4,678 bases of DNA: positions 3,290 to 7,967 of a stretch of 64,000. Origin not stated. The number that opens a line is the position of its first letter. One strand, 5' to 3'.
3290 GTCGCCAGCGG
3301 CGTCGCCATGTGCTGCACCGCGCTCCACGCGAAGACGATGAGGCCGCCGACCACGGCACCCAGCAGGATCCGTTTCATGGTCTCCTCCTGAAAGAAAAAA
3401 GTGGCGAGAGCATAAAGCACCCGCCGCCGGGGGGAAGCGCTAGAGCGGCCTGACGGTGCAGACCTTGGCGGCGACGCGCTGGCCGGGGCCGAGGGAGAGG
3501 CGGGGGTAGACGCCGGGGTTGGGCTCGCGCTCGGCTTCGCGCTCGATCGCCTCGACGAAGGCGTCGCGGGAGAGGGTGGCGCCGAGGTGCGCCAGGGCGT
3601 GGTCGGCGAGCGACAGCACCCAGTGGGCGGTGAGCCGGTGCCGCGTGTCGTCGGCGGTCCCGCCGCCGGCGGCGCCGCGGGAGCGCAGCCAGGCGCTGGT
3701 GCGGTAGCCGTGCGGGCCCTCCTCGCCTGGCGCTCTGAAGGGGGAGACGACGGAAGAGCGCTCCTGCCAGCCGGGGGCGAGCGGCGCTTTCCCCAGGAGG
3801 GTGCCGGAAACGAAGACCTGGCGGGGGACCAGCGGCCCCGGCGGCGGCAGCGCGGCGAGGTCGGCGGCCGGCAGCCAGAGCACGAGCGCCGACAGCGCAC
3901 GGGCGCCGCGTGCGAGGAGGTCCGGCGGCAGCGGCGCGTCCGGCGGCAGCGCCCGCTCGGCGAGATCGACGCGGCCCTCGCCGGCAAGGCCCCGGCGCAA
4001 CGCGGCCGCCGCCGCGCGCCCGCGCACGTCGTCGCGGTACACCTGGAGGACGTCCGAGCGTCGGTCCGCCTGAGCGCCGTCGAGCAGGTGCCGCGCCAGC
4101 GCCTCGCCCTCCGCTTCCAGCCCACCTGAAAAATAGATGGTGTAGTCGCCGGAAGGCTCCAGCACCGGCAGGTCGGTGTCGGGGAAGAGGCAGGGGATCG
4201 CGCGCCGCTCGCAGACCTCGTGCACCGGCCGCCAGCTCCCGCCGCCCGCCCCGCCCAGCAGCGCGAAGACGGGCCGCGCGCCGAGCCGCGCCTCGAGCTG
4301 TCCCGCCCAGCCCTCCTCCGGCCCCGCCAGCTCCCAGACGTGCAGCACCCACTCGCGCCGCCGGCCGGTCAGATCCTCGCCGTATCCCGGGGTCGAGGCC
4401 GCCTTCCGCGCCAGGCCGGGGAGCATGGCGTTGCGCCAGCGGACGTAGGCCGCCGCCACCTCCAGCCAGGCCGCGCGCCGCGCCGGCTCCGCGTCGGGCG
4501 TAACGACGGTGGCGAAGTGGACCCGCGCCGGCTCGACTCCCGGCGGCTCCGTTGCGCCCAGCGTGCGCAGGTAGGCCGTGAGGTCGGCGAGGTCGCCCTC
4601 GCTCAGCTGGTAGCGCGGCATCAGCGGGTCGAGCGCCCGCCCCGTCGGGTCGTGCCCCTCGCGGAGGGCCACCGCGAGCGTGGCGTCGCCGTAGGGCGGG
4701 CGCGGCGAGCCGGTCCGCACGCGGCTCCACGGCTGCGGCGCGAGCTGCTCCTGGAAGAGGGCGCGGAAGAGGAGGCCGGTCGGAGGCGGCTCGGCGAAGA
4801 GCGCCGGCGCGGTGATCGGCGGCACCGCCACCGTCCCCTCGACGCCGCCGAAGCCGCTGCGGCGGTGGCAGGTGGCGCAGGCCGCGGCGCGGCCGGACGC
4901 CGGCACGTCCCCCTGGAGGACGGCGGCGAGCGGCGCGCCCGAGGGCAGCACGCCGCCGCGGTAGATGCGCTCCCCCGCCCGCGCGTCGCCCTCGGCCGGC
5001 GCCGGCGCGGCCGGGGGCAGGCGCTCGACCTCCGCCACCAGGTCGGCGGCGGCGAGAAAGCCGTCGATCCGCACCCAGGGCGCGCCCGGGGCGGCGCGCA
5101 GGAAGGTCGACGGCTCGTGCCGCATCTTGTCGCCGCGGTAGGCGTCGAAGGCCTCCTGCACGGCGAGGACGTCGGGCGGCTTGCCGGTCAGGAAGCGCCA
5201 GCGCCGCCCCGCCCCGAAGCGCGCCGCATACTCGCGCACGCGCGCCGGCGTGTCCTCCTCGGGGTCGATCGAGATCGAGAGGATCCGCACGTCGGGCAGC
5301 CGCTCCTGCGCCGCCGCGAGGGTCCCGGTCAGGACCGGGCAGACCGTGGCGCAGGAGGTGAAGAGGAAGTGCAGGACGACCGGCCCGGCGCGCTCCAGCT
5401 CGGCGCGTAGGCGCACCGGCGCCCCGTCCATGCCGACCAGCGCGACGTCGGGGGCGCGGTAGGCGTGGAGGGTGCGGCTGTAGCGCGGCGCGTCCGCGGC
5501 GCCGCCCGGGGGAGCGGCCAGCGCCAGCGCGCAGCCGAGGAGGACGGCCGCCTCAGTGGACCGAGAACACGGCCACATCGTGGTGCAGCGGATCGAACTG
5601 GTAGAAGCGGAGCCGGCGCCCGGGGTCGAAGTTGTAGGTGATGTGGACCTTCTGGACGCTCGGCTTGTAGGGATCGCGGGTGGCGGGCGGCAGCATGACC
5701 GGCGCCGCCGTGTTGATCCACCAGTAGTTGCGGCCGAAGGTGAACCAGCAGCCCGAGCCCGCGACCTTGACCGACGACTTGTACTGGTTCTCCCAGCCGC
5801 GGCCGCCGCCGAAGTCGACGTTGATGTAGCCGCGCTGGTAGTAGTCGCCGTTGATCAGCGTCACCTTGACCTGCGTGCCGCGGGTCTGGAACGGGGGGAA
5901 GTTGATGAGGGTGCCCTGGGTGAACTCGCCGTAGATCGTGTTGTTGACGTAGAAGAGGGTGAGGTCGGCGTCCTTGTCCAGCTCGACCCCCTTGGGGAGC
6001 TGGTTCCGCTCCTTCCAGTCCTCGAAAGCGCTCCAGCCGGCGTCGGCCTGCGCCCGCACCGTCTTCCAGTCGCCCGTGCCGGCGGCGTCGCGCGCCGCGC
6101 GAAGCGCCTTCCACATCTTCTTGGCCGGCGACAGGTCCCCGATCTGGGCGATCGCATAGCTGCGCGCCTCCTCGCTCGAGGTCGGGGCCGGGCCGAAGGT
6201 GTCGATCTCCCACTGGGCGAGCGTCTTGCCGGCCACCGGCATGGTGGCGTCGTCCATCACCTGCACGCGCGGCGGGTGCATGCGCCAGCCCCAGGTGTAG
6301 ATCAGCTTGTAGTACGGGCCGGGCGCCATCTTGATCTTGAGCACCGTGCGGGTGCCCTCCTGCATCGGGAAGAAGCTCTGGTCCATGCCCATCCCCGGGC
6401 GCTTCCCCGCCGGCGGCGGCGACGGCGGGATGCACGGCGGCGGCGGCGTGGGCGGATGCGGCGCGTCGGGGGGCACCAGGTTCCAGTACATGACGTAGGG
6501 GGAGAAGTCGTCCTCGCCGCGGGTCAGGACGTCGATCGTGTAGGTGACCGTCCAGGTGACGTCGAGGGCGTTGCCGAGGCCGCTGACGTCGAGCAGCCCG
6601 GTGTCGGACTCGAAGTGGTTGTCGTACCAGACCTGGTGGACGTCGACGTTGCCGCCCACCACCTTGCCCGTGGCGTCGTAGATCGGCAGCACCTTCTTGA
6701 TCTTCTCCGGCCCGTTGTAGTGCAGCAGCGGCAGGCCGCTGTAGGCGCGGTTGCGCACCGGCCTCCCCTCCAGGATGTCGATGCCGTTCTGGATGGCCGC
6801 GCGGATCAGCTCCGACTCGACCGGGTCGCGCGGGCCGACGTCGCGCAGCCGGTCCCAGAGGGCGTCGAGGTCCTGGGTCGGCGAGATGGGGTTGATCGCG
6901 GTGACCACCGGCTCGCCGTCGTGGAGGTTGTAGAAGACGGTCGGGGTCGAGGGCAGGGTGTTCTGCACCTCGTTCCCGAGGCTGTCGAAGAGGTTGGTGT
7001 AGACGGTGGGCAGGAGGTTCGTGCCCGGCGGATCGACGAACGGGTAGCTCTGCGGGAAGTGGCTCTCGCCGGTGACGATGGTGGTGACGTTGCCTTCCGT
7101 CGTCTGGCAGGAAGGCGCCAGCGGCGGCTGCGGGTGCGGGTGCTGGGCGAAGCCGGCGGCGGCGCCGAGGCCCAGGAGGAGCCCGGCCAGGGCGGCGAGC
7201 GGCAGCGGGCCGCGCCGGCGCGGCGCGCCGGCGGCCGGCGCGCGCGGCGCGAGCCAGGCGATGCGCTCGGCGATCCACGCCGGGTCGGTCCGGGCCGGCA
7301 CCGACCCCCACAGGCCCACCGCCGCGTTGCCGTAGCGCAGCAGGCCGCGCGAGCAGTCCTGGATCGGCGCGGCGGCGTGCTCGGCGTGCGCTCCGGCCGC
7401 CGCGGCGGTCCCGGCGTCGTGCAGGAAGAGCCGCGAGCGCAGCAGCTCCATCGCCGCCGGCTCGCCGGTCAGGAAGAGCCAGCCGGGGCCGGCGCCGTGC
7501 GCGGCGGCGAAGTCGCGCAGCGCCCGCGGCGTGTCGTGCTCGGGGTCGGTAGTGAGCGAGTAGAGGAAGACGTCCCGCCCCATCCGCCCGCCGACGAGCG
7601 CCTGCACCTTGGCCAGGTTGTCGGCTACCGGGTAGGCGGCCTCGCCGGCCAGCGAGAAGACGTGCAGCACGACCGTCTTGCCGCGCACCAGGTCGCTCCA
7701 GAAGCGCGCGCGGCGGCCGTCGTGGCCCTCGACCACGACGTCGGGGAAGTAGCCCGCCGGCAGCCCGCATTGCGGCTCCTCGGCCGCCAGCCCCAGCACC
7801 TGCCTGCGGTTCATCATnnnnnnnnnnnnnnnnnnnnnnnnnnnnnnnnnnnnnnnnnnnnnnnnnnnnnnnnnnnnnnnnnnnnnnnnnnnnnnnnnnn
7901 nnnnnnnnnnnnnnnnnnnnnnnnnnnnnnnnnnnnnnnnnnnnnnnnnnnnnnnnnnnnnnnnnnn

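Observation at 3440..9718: Copper operon: Tat multicopper oxidase followed by two atypical SCO-domain fusion proteins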

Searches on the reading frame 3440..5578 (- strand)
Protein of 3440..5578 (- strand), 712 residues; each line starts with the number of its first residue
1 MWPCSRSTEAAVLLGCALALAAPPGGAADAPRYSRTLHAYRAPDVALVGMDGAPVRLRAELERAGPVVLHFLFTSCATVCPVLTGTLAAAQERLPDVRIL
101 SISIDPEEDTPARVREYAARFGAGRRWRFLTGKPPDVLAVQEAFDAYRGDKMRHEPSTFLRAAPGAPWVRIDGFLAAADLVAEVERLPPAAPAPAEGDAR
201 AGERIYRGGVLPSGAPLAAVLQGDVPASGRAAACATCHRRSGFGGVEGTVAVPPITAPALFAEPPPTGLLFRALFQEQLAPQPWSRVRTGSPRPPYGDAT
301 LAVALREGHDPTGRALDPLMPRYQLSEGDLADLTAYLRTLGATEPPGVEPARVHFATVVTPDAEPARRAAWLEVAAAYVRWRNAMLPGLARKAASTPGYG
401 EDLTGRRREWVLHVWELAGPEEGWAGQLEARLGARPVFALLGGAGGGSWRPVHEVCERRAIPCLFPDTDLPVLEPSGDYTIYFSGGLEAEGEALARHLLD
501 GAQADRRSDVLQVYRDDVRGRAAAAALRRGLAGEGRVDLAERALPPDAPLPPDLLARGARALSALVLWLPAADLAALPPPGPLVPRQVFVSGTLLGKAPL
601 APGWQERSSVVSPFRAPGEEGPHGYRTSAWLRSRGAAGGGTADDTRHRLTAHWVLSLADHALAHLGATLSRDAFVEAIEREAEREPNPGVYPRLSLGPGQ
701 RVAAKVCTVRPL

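Call 6: search_protein_families(library=pfam, proteins=[window:3440-5578:-], max_evalue=0.01)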
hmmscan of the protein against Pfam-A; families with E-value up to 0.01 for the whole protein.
window:3440-5578:- (712 aa): 3 families
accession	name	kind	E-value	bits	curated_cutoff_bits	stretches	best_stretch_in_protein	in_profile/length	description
PF02630.20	SCO1-SenC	-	2.6e-15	57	22.8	1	64-151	21-109/134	SCO1/SenC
PF00034.26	Cytochrom_C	-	0.00035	22.3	21.3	1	232-340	10-89/90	Cytochrome c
PF00578.27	AhpC-TSA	-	0.0019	18.6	26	1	41-159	4-113/124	AhpC/TSA family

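Call 7: search_protein_families(library=ncbifam, proteins=[window:3440-5578:-], max_evalue=0.01)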
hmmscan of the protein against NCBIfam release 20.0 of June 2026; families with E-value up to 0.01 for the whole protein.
window:3440-5578:- (712 aa): 0 families

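Call 9: search_solved_structures(query=window:3440-5578:-, max_evalue=1)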
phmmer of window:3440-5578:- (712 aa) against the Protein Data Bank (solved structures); distinct sequences matched with E-value up to 1: 16.
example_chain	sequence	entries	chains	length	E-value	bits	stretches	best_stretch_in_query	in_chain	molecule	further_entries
1xzo_A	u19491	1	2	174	5.2e-11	44.9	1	51-136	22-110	Hypothetical protein ypmQ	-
1on4_A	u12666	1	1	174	5.3e-11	44.8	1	65-136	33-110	Sco1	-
4hde_A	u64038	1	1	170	3e-08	35.7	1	66-134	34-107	SCO1/SenC family lipoprotein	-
2k6v_A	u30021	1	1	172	7.6e-08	34.4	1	41-162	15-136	Putative cytochrome c oxidase assembly protein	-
6n5u_A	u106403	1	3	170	1.6e-06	30.1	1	67-158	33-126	Protein SCO1 homolog 1, mitochondrial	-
4wbr_D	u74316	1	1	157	1.1e-05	27.3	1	63-147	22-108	Blr1131 protein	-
4wbj_A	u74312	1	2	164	1.2e-05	27.2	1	63-147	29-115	Blr1131 protein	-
4bpy_A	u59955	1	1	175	1.3e-05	27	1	40-117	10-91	SCO PROTEIN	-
4txo_D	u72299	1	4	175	0.00032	22.4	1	63-147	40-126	Blr1131 protein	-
2ggt_A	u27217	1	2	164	0.00051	21.8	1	67-154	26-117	SCO1 protein homolog, mitochondrial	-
1wp0_A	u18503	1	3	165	0.00052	21.7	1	67-154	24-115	SCO1 protein homolog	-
2gqk_A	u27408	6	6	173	0.00058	21.6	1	67-154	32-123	SCO1 protein homolog, mitochondrial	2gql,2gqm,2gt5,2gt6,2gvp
3me7_A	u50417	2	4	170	0.00083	21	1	37-145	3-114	Putative uncharacterized protein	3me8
2hrf_A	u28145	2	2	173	0.0087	17.7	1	67-154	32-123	SCO1 protein homolog, mitochondrial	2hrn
2rli_A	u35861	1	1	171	0.02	16.5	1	59-150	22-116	SCO2 protein homolog, mitochondrial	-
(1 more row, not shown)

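Call 17: find_homologous_proteins(query=window:3440-5578:-, max_evalue=0.001)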
Query window:3440-5578:- (712 aa): 201 proteins with E <= 0.001 among 8000 candidates; the best 120 are listed.
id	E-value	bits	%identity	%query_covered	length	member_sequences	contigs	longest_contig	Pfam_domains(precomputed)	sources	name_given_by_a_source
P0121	0.0e+0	1584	100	100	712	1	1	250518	PF02630.21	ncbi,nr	ncbi:MAG TPA: SCO family protein [Thermoanaerobaculia bacterium]|nr:SCO family protein [Thermoanaero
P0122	0.0e+0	1450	92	100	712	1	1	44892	PF02630.21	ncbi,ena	-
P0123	0.0e+0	1379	89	100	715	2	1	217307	PF02630.21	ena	-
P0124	0.0e+0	1337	86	100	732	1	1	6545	PF02630.21,PF00034.27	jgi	-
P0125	0.0e+0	1061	87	79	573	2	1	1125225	PF00034.27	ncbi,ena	-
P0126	2.2e-284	964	67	96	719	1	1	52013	PF02630.21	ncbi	-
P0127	1.2e-243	829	73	72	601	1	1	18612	-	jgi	jgi:hypothetical protein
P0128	3.6e-239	814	74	73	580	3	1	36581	-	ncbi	-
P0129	2.6e-213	729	55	96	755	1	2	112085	PF02630.21,PF13458.13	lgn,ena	-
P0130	1.3e-203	697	52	95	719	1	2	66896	PF02630.21,PF00034.27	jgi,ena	-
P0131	2.1e-201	689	55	96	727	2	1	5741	PF02630.21,PF13458.13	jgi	jgi:cytochrome oxidase Cu insertion factor (SCO1/SenC/PrrC family)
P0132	5.5e-201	688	54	96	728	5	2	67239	PF02630.21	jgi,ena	-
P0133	9.2e-197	674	49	98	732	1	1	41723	PF02630.21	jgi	-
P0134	2.2e-196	673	54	95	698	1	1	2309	PF02630.21,PF00034.27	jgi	jgi:cytochrome oxidase Cu insertion factor (SCO1/SenC/PrrC family)/cytochrome c553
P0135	3.3e-193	662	49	98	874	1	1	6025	PF02630.21,PF20064.5,PF00034.27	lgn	-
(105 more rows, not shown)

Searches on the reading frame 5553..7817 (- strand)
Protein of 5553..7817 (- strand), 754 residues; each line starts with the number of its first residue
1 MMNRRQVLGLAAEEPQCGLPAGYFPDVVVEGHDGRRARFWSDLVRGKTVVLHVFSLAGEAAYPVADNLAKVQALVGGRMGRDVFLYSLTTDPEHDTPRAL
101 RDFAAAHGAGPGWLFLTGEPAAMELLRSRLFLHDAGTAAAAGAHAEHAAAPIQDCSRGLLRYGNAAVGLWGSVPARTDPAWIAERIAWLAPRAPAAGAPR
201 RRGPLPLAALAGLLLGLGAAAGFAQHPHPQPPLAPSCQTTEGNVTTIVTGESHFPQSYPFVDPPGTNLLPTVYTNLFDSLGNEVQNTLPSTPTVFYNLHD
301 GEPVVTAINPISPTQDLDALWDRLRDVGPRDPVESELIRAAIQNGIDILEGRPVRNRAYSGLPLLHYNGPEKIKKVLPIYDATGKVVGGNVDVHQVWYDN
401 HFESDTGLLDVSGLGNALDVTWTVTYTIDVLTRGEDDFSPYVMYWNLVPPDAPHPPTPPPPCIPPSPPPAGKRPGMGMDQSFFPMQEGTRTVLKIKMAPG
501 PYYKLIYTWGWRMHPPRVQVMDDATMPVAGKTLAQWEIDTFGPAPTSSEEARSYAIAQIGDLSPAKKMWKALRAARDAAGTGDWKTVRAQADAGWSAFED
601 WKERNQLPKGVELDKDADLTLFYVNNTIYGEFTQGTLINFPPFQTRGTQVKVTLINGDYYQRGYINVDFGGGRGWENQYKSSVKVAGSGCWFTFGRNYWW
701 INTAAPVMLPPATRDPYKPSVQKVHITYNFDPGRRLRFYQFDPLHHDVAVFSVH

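Call 6: search_protein_families(library=pfam, proteins=[window:5553-7817:-], max_evalue=0.01)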
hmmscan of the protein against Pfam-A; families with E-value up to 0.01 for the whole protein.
window:5553-7817:- (754 aa): 1 family
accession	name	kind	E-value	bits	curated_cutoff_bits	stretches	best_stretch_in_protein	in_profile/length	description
PF02630.20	SCO1-SenC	-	0.00054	20.4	22.8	1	67-128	43-101/134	SCO1/SenC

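Call 7: search_protein_families(library=ncbifam, proteins=[window:5553-7817:-], max_evalue=0.01)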
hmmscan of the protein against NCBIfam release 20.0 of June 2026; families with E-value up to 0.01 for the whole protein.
window:5553-7817:- (754 aa): 0 families

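Call 8: search_solved_structures(query=window:5553-7817:-, max_evalue=1)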
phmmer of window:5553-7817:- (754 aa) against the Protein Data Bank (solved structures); distinct sequences matched with E-value up to 1: 3.
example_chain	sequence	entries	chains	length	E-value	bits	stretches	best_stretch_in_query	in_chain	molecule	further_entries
1xzo_A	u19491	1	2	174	0.052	15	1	62-120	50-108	Hypothetical protein ypmQ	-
1on4_A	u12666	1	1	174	0.054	14.9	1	63-120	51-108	Sco1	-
7c5x_A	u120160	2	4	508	0.25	12.7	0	615-678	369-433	iota-carbonic anhydrase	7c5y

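Call 10: find_homologous_proteins(query=window:5553-7817:-, max_evalue=0.001)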
Query window:5553-7817:- (754 aa): 584 proteins with E <= 0.001 among 8000 candidates; the best 120 are listed.
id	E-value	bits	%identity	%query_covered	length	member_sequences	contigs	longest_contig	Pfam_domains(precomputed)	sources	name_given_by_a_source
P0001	0.0e+0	1576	88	100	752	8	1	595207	-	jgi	jgi:hypothetical protein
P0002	0.0e+0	1512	86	100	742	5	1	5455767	PF02630.21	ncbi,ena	-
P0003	0.0e+0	1381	78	100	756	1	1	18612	PF02630.21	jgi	jgi:cytochrome oxidase Cu insertion factor (SCO1/SenC/PrrC family)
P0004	0.0e+0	1355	77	100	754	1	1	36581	-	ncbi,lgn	-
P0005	0.0e+0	1331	75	100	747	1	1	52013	-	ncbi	-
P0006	0.0e+0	1318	74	100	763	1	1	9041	-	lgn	-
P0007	0.0e+0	1283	73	100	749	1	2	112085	PF02630.21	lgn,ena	-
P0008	0.0e+0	1271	71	100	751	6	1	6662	-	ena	-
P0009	0.0e+0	1175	66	100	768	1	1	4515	-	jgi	jgi:hypothetical protein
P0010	0.0e+0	1084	73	84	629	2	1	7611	-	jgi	jgi:hypothetical protein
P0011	4.6e-280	950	59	70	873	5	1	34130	PF02630.21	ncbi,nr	ncbi:MAG TPA: SCO family protein [Thermoanaerobaculia bacterium]|nr:SCO family protein [Thermoanaero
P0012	1.8e-277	941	57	98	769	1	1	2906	PF02630.21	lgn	-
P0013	6.1e-276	936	56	100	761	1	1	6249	-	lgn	-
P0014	6.3e-276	936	55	100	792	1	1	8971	-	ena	-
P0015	6.0e-273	926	58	70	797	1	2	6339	-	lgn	-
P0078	1.1e-197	677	57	70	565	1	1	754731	-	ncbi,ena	-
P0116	1.7e-185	637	60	63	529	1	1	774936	-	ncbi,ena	-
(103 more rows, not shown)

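Call 12: find_encoding_contigs(protein=P0002, flank=10000, max_places=2)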
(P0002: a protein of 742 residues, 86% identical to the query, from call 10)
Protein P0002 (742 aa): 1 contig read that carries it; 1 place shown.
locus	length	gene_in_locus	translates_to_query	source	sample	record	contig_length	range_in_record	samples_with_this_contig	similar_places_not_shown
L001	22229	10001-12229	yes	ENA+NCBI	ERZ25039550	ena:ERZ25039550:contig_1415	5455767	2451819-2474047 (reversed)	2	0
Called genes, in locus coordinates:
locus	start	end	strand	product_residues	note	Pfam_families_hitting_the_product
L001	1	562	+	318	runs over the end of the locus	PF18626:Gln_deamidase_2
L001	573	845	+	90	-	-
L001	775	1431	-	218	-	PF00174:Oxidored_molyb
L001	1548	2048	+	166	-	PF14464:Prok-JAB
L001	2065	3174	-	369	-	PF26641:DUF8213 (weak)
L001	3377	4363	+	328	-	PF00291:PALP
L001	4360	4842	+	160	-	PF01398:JAB, PF14464:Prok-JAB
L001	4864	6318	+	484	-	PF02597:ThiS, PF00899:ThiF, PF00581:Rhodanese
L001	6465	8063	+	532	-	PF01569:PAP2, PF22778:VCPO_2nd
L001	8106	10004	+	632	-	PF07732:Cu-oxidase_3 (weak), PF00394:Cu-oxidase, PF07731:Cu-oxidase_2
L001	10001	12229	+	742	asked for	PF02630:SCO1-SenC (faint)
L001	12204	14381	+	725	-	PF02630:SCO1-SenC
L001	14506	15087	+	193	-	-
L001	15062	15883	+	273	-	PF08241:Methyltransf_11, PF08242:Methyltransf_12 (weak), PF13649:Methyltransf_25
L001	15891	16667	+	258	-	-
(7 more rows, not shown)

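Call 13: find_encoding_contigs(protein=P0078, flank=10000, max_places=2)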
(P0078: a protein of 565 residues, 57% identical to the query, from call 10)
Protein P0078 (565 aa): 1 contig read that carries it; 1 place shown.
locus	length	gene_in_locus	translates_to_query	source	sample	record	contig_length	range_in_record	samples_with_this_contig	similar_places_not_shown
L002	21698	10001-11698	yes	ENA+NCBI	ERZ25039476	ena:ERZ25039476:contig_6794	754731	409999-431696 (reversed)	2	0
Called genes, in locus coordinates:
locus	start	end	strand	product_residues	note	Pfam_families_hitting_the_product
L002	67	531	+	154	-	PF02874:ATP-synt_ab_N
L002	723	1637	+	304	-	PF00006:ATP-synt_ab, PF00306:ATP-synt_ab_C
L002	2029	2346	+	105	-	PF00231:ATP-synt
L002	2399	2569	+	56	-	PF00231:ATP-synt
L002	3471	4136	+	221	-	PF00109:ketoacyl-synt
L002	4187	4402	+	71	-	-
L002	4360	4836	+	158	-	PF02801:Ketoacyl-synt_C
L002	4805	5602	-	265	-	-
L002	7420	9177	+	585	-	PF07732:Cu-oxidase_3 (weak), PF00394:Cu-oxidase (weak), PF07731:Cu-oxidase_2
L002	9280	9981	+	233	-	PF02630:SCO1-SenC (weak)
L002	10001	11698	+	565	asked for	-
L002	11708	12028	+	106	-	-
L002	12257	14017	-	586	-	PF04055:Radical_SAM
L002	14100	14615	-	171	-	-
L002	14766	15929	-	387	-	PF09949:APP1_cat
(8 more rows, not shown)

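Call 16: find_encoding_contigs(protein=P0116, flank=10000, max_places=2)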
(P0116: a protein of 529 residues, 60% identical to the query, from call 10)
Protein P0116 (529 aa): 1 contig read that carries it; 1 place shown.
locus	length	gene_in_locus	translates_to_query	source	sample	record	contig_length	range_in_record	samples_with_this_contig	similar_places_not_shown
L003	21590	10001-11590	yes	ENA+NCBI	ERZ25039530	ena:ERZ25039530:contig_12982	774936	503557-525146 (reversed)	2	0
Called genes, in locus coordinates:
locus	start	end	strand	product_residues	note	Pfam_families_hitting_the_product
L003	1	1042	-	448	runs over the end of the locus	PF00078:RVT_1, PF08388:GIIM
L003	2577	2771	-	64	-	-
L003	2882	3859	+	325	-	-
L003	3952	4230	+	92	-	-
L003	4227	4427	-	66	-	-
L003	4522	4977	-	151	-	-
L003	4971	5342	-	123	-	-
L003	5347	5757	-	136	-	-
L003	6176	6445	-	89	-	PF19806:DUF6289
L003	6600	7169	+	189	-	-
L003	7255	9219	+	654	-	PF07732:Cu-oxidase_3 (weak), PF07731:Cu-oxidase_2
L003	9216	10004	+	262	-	-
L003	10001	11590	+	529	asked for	-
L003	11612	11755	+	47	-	-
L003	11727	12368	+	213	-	PF02630:SCO1-SenC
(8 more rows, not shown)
